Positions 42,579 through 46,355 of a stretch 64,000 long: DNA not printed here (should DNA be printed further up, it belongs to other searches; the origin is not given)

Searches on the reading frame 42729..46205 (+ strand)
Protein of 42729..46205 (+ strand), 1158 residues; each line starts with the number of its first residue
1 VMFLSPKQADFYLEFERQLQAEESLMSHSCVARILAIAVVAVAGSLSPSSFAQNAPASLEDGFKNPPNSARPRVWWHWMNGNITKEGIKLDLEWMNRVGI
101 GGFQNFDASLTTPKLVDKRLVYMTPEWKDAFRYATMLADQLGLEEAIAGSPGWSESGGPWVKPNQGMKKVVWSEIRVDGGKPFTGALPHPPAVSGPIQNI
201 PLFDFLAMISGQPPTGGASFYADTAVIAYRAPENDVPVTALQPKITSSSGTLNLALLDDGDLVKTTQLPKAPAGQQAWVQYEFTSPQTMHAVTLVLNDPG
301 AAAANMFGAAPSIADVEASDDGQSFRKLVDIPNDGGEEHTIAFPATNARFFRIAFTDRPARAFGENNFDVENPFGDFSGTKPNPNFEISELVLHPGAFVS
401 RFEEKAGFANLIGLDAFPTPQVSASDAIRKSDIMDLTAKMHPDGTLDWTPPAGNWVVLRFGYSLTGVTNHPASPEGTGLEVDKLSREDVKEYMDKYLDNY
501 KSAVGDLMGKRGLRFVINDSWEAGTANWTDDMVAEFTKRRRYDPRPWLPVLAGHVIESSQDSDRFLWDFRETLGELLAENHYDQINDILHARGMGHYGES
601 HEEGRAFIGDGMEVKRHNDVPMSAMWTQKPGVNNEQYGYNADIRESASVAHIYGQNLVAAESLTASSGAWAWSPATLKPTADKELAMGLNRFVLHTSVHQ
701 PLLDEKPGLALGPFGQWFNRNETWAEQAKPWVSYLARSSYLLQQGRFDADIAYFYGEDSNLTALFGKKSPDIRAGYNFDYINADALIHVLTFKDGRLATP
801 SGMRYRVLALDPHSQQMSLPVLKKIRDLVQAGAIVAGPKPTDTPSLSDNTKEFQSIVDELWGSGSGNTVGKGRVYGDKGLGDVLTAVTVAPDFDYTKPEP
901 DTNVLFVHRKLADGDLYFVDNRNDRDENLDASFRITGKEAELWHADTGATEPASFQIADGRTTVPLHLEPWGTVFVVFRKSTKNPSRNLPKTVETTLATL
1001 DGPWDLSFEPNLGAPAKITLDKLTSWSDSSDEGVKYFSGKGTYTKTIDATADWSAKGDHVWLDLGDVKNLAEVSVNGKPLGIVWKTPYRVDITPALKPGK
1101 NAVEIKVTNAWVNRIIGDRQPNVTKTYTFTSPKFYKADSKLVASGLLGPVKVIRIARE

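Call 13: search_protein_families(library=pfam, proteins=[window:42729-46205:+], max_evalue=0.00001)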
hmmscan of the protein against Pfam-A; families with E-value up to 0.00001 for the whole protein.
window:42729-46205:+ (1158 aa): 2 families
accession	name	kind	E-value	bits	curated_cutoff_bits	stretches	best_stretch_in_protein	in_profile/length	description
PF17132.9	Glyco_hydro_106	-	0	1142.1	29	1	64-956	1-742/743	alpha-L-rhamnosidase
PF22666.2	Glyco_hydro_2_N2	-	1e-08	35.9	27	1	1041-1113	50-123/167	Glycosyl hydrolase 2 galactose-binding domain-like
